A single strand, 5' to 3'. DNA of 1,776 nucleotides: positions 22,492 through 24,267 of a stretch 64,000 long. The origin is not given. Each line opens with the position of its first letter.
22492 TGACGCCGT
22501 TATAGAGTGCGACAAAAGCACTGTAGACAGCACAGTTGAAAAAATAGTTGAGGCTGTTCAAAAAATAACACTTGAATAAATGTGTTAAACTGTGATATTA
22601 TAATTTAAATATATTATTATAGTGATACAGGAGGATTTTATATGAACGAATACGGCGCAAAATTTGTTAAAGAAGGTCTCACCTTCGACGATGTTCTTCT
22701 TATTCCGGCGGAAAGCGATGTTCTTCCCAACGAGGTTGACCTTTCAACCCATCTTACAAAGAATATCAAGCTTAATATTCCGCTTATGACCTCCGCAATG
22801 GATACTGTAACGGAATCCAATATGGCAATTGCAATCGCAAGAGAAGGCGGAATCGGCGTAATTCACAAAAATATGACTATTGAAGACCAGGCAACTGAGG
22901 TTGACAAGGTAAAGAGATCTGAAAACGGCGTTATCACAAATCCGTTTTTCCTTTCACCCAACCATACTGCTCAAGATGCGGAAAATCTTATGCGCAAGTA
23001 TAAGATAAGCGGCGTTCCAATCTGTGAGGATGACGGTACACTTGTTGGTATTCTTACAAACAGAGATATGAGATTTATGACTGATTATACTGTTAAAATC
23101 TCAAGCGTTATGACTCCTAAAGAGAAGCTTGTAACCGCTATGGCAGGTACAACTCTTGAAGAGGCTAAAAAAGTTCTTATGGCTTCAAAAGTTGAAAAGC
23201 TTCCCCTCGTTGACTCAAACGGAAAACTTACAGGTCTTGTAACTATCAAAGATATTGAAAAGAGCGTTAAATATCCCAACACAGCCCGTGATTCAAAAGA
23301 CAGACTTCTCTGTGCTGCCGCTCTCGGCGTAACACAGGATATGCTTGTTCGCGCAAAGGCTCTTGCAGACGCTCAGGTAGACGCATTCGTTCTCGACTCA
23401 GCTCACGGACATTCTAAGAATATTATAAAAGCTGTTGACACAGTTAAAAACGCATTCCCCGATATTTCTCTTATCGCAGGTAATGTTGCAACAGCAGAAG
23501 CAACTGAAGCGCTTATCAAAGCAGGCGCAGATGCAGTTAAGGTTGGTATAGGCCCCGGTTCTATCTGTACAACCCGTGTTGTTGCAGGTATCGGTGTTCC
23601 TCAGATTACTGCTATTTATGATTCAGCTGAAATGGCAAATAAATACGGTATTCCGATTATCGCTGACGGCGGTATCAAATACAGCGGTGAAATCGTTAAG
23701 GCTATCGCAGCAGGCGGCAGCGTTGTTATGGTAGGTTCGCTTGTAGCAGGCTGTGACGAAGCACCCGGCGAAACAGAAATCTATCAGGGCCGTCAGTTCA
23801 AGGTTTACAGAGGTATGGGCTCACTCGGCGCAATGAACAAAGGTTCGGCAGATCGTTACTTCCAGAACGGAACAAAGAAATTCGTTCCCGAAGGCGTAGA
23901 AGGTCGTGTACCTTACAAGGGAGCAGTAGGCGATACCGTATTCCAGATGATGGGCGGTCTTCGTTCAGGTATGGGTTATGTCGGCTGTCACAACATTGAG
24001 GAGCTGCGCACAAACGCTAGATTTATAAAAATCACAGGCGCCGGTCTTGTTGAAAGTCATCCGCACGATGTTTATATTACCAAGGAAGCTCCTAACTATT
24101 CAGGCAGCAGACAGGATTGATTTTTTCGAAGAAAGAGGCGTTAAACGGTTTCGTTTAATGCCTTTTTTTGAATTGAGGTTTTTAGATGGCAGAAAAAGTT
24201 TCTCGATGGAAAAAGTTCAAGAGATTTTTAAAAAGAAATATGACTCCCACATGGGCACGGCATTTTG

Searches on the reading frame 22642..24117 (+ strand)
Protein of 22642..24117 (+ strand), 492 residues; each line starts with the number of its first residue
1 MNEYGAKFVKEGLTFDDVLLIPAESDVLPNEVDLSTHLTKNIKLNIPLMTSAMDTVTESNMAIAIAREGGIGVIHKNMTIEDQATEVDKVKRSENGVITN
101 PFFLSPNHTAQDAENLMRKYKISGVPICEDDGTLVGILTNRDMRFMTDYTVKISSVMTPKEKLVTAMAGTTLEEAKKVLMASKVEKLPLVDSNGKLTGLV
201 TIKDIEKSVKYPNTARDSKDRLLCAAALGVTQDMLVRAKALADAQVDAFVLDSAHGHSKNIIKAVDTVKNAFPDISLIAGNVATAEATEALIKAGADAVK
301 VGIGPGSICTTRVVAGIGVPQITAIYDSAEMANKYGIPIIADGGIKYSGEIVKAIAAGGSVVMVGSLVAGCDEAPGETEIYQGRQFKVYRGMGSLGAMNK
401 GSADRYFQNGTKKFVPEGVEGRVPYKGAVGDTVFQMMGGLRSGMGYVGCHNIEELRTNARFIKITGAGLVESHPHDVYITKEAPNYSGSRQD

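Call 51: search_protein_families(library=ncbifam, proteins=[window:22642-24117:+], max_evalue=1e-10)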
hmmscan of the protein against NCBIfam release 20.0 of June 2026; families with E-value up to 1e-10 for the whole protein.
window:22642-24117:+ (492 aa): 14 families
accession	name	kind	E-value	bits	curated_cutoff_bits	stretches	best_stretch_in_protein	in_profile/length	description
TIGR01302.1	IMP_dehydrog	equivalog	1e-191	637.7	481.5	1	12-456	1-449/450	IMP dehydrogenase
NF005311.0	PRK06843.1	equivalog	4.8e-137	457.2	779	2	200-478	120-401/404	inosine 5-monophosphate dehydrogenase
NF005869.0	PRK07807.1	equivalog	2.5e-97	326.9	549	1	11-475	11-475/479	GuaB1 family IMP dehydrogenase-related protein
NF052358.1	GMPRedGuaB1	equivalog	5.6e-97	325.9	675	1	8-474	8-474/479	GMP reductase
NF005493.0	PRK07107.1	equivalog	7e-97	325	585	1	11-482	8-496/502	IMP dehydrogenase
TIGR01303.1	IMP_DH_rel_1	equivalog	1.7e-87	294.3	562.75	1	12-475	11-473/475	GuaB1 family IMP dehydrogenase-related protein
NF003470.0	PRK05096.1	equivalog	1.6e-61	208.4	397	1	202-465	78-337/347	GMP reductase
TIGR01305.1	GMP_reduct_1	equivalog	1.5e-57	195.2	492.15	1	235-465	109-336/343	GMP reductase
NF003966.0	PRK05458.1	equivalog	3e-53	181.3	344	1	218-458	83-312/327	GMP reductase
TIGR01306.1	GMP_reduct_2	equivalog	2.3e-48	165.4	465.65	1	217-458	78-308/321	GMP reductase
TIGR01304.1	IMP_DH_rel_2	equivalog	6.8e-30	104.5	342.1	1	237-381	144-299/365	GuaB3 family IMP dehydrogenase-related protein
NF011447.0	PRK14869.2-3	equivalog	3.9e-12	45.5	522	0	107-146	84-123/540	putative manganese-dependent inorganic diphosphatase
NF011449.0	PRK14869.2-5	equivalog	2e-11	43.6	411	0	87-143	62-120/451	putative manganese-dependent inorganic diphosphatase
NF038279.1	TF_CBS_SpxR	exception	6.6e-11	41.6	600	1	42-210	154-306/427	CBS-HotDog domain-containing transcription factor SpxR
